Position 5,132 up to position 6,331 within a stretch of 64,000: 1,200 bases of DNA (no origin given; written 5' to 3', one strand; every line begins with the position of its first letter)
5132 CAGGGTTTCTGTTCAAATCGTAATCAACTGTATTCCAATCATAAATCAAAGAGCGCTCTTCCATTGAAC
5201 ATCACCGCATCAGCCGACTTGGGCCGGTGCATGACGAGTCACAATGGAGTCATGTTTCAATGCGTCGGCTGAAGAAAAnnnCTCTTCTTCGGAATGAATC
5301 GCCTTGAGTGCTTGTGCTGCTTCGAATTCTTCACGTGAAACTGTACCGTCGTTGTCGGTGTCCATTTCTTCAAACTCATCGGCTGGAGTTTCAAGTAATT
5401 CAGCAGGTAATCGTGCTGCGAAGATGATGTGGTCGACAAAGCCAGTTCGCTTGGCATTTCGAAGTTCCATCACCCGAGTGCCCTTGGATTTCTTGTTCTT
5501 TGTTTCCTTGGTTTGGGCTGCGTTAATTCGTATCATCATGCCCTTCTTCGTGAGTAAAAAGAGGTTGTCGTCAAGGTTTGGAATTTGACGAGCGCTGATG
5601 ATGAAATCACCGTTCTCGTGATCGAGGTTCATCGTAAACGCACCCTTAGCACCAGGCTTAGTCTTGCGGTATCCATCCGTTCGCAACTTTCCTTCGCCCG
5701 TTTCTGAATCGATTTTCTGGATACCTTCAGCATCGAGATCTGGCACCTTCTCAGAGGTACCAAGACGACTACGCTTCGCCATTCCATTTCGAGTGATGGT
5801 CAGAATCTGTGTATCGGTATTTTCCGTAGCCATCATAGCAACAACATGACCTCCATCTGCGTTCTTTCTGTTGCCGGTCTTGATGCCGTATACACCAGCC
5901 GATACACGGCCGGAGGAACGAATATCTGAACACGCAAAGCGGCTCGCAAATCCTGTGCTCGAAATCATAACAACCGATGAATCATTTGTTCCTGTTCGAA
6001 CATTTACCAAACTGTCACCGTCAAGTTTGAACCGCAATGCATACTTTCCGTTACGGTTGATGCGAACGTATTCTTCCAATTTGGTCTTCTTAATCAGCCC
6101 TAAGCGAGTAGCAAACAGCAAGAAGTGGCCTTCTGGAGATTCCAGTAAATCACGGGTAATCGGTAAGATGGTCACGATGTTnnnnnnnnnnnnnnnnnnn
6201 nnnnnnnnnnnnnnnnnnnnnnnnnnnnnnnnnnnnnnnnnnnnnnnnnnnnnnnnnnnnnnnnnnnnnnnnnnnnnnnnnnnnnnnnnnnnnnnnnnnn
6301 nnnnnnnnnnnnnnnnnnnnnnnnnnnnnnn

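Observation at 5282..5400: GyrA ends in a single canonical EF-hand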

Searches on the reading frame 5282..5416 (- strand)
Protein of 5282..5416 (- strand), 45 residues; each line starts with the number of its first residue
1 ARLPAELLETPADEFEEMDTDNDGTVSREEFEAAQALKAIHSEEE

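Call 27: search_solved_structures(query=window:5282-5416:-, max_evalue=1, show_alignments=3)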
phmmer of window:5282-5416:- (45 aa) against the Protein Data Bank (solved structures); distinct sequences matched with E-value up to 1: 353 (the best 60 are shown).
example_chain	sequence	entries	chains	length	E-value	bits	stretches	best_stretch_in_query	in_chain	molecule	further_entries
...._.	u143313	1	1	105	1.9e-07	33.7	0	14-34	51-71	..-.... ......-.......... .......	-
6mi5_X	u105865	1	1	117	2.4e-07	33.4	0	14-34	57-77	Lanmodulin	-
1q80_A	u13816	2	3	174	3.1e-06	30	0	11-34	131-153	Sarcoplasmic calcium-binding protein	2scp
5m6c_A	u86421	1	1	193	3.1e-06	30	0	14-32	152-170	Neuron-specific calcium-binding protein hippocalcin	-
5m6c_E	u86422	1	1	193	3.1e-06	30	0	14-32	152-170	Neuron-specific calcium-binding protein hippocalcin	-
5g4p_A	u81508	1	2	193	4.2e-06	29.6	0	14-32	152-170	Neuron-specific calcium-binding protein hippocalcin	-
5g58_A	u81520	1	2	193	4.2e-06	29.6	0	14-32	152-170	Neuron-specific calcium-binding protein hippocalcin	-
4il1_A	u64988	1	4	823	5.3e-06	29.3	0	11-35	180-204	Calmodulin, Calcineurin subunit B type 1, Serine/threonine-protein phosphatase 2B catalyti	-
8aht_A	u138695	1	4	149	1.1e-05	28.3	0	13-43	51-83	Calmodulin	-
1s6i_A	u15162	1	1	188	1.3e-05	28.1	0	12-39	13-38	Calcium-dependent protein kinase SK5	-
5t7c_A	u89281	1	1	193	2.4e-05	27.3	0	14-32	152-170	Hippocalcin-like protein 1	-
9vhu_A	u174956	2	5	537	2.5e-05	27.2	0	15-34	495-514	Calcium-dependent protein kinase 3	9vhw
2p6b_B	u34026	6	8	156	2.5e-05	27.2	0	11-36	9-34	Calcineurin subunit B isoform 1 | Calcineurin subunit B type 1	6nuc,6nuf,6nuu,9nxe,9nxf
3ll8_B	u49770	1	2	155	2.8e-05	27.1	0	13-35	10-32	Calcineurin subunit B type 1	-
6kth_A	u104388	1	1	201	2.9e-05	27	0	13-31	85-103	Juvenile hormone diol kinase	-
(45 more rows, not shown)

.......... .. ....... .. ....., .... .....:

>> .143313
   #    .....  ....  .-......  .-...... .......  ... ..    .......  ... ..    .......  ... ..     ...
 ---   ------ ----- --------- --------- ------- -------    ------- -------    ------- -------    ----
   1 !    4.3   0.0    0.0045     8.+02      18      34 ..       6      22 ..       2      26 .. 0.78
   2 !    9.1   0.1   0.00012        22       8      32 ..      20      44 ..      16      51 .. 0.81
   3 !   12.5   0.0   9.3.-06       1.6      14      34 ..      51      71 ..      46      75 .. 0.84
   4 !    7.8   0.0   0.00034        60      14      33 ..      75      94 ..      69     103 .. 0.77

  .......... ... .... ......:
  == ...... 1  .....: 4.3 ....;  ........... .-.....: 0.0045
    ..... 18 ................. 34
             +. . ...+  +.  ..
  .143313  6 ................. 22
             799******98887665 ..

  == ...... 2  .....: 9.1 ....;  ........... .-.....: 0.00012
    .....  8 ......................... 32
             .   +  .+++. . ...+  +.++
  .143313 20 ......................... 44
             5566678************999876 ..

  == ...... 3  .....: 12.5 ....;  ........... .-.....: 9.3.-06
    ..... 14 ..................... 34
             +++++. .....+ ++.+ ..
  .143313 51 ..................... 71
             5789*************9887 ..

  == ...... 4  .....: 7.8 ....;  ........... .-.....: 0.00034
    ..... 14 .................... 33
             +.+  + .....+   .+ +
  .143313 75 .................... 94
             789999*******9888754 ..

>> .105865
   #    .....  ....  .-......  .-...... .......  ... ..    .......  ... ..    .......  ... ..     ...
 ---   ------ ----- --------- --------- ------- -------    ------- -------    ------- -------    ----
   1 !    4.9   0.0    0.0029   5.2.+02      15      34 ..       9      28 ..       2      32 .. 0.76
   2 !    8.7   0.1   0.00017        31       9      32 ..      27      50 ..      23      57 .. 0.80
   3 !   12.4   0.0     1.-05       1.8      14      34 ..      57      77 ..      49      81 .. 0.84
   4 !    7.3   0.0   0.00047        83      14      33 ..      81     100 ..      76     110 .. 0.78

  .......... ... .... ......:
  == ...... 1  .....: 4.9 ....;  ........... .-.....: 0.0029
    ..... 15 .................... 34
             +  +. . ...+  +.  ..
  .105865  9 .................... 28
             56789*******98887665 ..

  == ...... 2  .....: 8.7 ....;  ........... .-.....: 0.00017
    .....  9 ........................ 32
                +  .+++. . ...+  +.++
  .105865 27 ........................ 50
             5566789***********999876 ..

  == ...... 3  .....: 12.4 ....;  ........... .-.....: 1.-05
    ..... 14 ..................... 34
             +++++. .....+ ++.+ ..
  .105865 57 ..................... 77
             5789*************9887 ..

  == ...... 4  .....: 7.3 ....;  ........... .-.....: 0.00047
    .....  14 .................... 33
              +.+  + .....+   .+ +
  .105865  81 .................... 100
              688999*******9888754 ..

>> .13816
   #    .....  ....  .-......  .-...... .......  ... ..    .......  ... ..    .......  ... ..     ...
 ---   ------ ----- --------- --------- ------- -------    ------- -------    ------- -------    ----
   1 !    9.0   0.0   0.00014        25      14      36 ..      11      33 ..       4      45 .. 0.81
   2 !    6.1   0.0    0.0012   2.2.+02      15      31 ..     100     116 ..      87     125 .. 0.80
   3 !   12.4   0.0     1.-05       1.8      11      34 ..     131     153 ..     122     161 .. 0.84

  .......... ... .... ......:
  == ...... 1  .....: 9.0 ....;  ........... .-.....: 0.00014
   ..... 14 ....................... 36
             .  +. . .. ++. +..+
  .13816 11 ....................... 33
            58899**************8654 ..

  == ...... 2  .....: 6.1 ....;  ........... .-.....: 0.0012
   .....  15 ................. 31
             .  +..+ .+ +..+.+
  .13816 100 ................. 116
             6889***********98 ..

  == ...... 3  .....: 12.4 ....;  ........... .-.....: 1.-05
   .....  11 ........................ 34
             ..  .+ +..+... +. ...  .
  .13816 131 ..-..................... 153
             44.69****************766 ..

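Call 63: predict_structure(alignment_id=A4)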
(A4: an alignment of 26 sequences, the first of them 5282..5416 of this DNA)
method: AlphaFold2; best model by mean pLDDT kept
length: 45 residues; sequences in the alignment: 26
mean_pLDDT: 75.4   pTM: 0.47
mean pLDDT of the five models: 75.4, 74.2, 74.2, 73.8, 73.1
residues with pLDDT >= 90: 10; 70-90: 17; 50-70: 17; < 50: 1
segments of 3 or more residues with pLDDT < 50: none
pLDDT, mean of each block of 10 residues (from residue 1): 59 78 91 83 57
secondary structure, 60 per line:
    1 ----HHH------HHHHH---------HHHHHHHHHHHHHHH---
elements in order: H14-18 H28-42

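Call 65: fold_search(model_id=the predicted structure, library=pdb)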
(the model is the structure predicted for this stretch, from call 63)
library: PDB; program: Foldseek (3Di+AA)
matches with E <= 10: 30; with E <= 0.001: 0
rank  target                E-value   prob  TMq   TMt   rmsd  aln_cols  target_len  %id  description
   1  3px1_A                1.4e+00  0.80  0.61  0.45   1.0        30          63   40  Structure of Calcium Binding Protein-1 from Entamoeba histolytica in complex with Strontium (released 2012-01-25)
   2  5xop_A                1.5e+00  0.75  0.60  0.43   1.0        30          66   40  Crystal Structure of N-terminal domain EhCaBP1 EF-2 mutant (released 2017-12-06)
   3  1k9u_A                2.4e+00  0.23  0.41  0.26   3.0        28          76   36  Crystal Structure of the Calcium-Binding Pollen Allergen Phl p 7 (Polcalcin) at 1.75 Angstroem (released 2003-04-30)
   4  2opo_C                2.4e+00  0.16  0.46  0.29   4.3        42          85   28  Crystal structure of the calcium-binding pollen allergen Che a 3 (released 2007-02-06)
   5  9gto                  2.4e+00  0.13  0.41  0.13   6.7        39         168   28  NCS-1 bound to a FDA ligand 1 (released 2025-11-19)
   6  3li6_D                2.8e+00  0.54  0.61  0.43   1.0        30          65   40  Crystal structure and trimer-monomer transition of N-terminal domain of EhCaBP1 from Entamoeba histolytica (released 2010-02-02)
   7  1ht9_A                3.0e+00  0.33  0.40  0.24   0.8        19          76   58  DOMAIN SWAPPING EF-HANDS (released 2001-05-09)
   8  2opo_D                3.2e+00  0.18  0.41  0.24   3.0        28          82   39  Crystal structure of the calcium-binding pollen allergen Che a 3 (released 2007-02-06)
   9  5hlv_E                3.8e+00  0.28  0.55  0.31   1.4        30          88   27  Crystal structure of calcium and zinc-bound human S100A8 in space group P212121 (released 2016-06-08)
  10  1xk4_B                4.4e+00  0.20  0.60  0.34   8.8        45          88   24  Crystal structure of human calprotectin(S100A8/S100A9) (released 2005-10-18)
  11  9on4_PA               4.4e+00  0.08  0.42  0.22   9.7        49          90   31  Crystal structure of Zn2+ bound Calprotectin variant I73K (released 2026-03-04)
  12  9on4_C                4.7e+00  0.28  0.57  0.32   1.2        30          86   27  Crystal structure of Zn2+ bound Calprotectin variant I73K (released 2026-03-04)
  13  1xk4_A                4.7e+00  0.25  0.56  0.32   1.3        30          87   27  Crystal structure of human calprotectin(S100A8/S100A9) (released 2005-10-18)
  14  2luc_MODEL_1_A        4.7e+00  0.23  0.54  0.26   1.4        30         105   23  Solution Structure of human S100 calcium-binding protein A11 (released 2013-05-22)
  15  3oxq_D                4.7e+00  0.20  0.44  0.16   0.7        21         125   43  Crystal Structure of Ca2+/CaM-CaV1.2 pre-IQ/IQ domain complex (released 2010-11-03)
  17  1cta_A                4.7e+00  0.10  0.42  0.53   5.3        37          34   30  DETERMINATION OF THE SOLUTION STRUCTURE OF A SYNTHETIC TWO-SITE CALCIUM-BINDING HOMODIMERIC PROTEIN DOMAIN BY NMR SPEC (released 1993-10-31)
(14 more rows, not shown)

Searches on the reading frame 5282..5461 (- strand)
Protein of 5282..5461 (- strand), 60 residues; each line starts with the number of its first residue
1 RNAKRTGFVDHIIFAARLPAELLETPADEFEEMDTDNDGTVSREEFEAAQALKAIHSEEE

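Call 3: search_protein_families(library=pfam, proteins=[window:5282-5461:-], max_evalue=10)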
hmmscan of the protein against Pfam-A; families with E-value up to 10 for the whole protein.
window:5282-5461:- (60 aa): 7 families
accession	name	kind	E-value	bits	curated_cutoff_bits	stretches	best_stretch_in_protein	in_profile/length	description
PF13202.12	EF-hand_5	-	1.1e-06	28.2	25.9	1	28-47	3-22/25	EF hand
PF00036.39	EF-hand_1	-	2e-06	27.4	25.4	1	30-49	6-25/29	EF hand domain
PF13405.12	EF-hand_6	-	4.6e-05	23.2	25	1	30-49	6-25/30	EF-hand domain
PF13499.12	EF-hand_7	-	5.6e-05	23.9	30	1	28-49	44-65/67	EF-hand domain pair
PF13833.12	EF-hand_8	-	0.00097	19.3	28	1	29-46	30-47/54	EF-hand domain pair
PF08976.17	EF-hand_11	-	0.038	15.3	21.7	1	25-49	21-45/105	EF-hand domain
PF24082.1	SPEF2_C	-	0.048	13.8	27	1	20-49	90-118/197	SPEF2 C-terminal domain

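Call 53: search_protein_families(library=pfam, alignment_id=A2, max_evalue=0.001)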
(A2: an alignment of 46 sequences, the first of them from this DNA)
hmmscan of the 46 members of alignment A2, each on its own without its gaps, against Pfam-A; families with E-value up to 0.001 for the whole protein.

A. member 1, seq(60 aa): 5 families
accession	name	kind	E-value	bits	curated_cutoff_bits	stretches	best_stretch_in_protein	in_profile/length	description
PF13202.12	EF-hand_5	-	1.1e-06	28.2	25.9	1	28-47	3-22/25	EF hand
PF00036.39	EF-hand_1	-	2e-06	27.4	25.4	1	30-49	6-25/29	EF hand domain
PF13405.12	EF-hand_6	-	4.6e-05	23.2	25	1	30-49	6-25/30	EF-hand domain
PF13499.12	EF-hand_7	-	5.6e-05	23.9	30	1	28-49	44-65/67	EF-hand domain pair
PF13833.12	EF-hand_8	-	0.00097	19.3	28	0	29-46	30-47/54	EF-hand domain pair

B. families by the number of members that match (of 46 scanned): 6 families
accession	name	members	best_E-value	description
PF13202.12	EF-hand_5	46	1.3e-08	EF hand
PF00036.39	EF-hand_1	46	1.7e-07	EF hand domain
PF13405.12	EF-hand_6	45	4.2e-07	EF-hand domain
PF13499.12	EF-hand_7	45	1.5e-05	EF-hand domain pair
PF13833.12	EF-hand_8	30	4.9e-05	EF-hand domain pair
PF09851.14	SHOCT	1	0.00095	Short C-terminal domain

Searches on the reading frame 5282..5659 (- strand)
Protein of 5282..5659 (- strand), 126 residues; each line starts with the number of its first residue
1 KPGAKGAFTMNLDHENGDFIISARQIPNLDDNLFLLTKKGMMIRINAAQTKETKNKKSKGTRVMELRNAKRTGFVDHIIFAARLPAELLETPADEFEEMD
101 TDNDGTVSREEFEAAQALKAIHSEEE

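Call 39: search_protein_representatives(protein=window:5282-5659:-)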
Query: 126 residues. Proteins with E-value up to 0.001 (for the whole library): 593; up to 1e-10: 41; up to 1e-30: 4. The best 150 are listed.
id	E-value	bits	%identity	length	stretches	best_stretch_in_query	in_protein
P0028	2.4e-50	185.6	61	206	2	1-106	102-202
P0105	1.2e-39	151.1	66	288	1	2-121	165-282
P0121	1.1e-36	141.5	64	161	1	1-122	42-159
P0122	9.2e-31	122.5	52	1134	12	93-120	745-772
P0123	1.3e-30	122.0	61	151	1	1-101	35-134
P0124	5.4e-30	120.0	67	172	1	15-108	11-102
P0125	5.8e-27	110.2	56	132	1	2-117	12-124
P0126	3.2e-25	104.6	63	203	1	3-95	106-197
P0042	2.1e-24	102.0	56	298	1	2-103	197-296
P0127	3.3e-24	101.4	45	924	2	3-109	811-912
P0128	5.8e-24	100.6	66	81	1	42-122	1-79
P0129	1.4e-23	99.4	61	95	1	10-91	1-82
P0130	1.7e-23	99.1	63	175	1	14-94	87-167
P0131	3.7e-22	94.8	55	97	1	10-98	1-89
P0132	3.3e-21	91.7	57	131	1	3-94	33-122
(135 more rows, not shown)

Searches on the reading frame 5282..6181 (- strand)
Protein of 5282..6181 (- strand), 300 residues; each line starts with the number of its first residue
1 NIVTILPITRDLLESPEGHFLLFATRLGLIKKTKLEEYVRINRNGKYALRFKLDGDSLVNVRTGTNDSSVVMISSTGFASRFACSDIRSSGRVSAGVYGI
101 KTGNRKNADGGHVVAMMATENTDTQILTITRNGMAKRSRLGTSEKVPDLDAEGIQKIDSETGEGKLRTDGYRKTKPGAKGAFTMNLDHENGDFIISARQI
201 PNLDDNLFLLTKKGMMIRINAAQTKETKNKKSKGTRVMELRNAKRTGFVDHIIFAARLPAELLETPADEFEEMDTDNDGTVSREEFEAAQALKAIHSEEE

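Call 7: find_homologous_proteins(query=window:5282-6181:-, max_evalue=0.00001)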
Query window:5282-6181:- (300 aa): 154 proteins with E <= 0.00001 among 1672 candidates; the best 120 are listed.
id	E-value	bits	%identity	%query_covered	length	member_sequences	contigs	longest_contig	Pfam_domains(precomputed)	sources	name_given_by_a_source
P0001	1.1e-159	548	89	95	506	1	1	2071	PF00521.27,PF03989.19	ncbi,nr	ncbi:MAG: hypothetical protein NLN65_06805, partial [Candidatus Poseidoniaceae archaeon]|nr:hypothet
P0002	5.4e-158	542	87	95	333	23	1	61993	PF03989.19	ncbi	ncbi:MAG: DNA gyrase C-terminal beta-propeller domain-containing protein, partial [Candidatus Poseid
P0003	1.9e-157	541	87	95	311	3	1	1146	PF03989.19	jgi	jgi:DNA gyrase subunit A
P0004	4.2e-153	526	86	95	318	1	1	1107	PF03989.19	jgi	-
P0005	8.8e-153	525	86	95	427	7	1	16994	PF03989.19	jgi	-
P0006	6.2e-149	513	78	100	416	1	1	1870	PF02861.26,PF03989.19,PF13202.13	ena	-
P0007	5.3e-146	503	77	100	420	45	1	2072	PF03989.19,PF13202.13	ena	-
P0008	1.1e-140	486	77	95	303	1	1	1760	PF03989.19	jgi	jgi:DNA gyrase subunit A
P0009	1.9e-140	485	86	86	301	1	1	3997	PF03989.19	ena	-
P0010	3.2e-134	464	72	99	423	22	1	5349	PF03989.19,PF13202.13,PF00036.39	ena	-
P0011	3.5e-131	454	73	97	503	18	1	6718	PF00521.27,PF03989.19,PF13202.13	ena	-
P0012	6.8e-128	444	76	89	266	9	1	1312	PF03989.19,PF13202.13,PF00036.39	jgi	jgi:DNA gyrase subunit A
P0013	5.6e-125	434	75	88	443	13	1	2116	PF03989.19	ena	-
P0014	7.9e-125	434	73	93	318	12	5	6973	PF03989.19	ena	-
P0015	3.6e-118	412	72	88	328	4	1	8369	PF03989.19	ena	-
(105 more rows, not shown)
